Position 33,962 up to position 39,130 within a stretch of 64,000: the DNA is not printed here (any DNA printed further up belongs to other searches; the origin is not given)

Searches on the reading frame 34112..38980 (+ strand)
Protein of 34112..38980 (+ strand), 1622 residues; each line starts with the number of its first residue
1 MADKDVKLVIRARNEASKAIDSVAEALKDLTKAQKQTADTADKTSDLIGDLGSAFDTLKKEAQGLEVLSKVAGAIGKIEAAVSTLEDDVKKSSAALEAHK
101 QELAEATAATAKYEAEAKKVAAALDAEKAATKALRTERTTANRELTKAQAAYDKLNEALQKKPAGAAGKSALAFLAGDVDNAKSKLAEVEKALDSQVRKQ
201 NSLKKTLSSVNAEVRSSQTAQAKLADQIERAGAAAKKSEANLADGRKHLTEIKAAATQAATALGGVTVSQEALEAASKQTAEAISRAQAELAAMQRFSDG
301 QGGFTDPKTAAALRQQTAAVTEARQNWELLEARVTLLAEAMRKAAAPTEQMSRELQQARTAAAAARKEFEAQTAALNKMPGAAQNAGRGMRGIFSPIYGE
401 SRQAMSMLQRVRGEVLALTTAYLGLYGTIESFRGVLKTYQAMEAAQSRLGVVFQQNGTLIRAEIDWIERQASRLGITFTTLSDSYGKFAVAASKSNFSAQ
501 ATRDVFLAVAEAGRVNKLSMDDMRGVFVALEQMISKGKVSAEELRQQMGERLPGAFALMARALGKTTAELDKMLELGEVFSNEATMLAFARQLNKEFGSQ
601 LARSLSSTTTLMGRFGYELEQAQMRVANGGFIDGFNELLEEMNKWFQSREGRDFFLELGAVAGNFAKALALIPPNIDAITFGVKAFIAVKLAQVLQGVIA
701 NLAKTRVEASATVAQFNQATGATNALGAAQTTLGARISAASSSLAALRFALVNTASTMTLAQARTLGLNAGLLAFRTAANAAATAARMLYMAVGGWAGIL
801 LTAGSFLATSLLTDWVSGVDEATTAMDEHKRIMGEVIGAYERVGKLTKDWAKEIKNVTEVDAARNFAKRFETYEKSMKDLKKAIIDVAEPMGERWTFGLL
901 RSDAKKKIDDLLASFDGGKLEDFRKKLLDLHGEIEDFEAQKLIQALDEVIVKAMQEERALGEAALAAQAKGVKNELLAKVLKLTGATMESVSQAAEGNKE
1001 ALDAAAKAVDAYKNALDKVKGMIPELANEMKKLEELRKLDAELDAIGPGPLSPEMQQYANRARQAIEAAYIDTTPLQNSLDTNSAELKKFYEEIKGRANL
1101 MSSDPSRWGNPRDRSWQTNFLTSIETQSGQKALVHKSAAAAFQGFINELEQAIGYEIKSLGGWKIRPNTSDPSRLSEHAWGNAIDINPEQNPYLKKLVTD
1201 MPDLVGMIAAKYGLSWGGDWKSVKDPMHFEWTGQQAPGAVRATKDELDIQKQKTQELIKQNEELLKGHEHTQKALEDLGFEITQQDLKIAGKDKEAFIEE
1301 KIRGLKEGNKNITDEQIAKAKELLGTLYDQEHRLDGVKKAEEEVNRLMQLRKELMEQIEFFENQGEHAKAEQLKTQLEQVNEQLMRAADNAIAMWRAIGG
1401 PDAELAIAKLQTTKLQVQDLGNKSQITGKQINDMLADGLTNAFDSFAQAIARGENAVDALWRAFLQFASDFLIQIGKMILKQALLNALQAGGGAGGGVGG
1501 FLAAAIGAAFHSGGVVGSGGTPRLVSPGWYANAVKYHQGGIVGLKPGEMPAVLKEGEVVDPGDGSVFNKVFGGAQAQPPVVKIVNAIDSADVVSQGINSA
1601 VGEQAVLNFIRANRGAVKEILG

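Call 18: search_protein_families(library=phrogs, proteins=[window:34112-38980:+], max_evalue=0.00001)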
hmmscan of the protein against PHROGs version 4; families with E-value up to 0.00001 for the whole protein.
window:34112-38980:+ (1622 aa): 17 families
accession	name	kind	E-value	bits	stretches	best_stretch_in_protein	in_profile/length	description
phrog_2335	-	tail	2.7e-221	739.2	2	1-1065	2-1046/1536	tail length tape measure protein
phrog_18891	-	tail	9.3e-44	150.6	1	312-648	171-479/1191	tail length tape measure protein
phrog_1768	-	lysis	3.3e-29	102.3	2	1096-1349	894-1147/1577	endolysin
phrog_7817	-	unknown function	1.8e-24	87.3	1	438-708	313-575/742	-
phrog_28779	-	tail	9.7e-21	75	1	435-728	217-509/677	tail length tape measure protein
phrog_9807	-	tail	9.9e-20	70.6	1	119-644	21-544/1972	tail length tape measure protein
phrog_339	-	tail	3.1e-19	69.8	1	402-1529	40-1019/1123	tail length tape measure protein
phrog_4036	-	tail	5.8e-19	69.3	1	418-802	244-609/749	tail length tape measure protein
phrog_25927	-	tail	6e-17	62.7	1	426-644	171-396/625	tail length tape measure protein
phrog_23940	-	tail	1.9e-12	48.1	1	1439-1558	187-312/353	tail length tape measure protein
phrog_35923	-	tail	3.5e-12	47.1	1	407-536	216-343/347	tail length tape measure protein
phrog_2649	-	lysis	3.7e-12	47.6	1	1164-1273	66-150/261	endolysin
phrog_167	-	tail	1.7e-11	43.6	1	83-1234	28-911/1555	tail length tape measure protein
phrog_20644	-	tail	2.5e-10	40.4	1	251-638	43-417/671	tail length tape measure protein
phrog_1292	-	tail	1.7e-07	30.3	1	523-784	353-616/1523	tail length tape measure protein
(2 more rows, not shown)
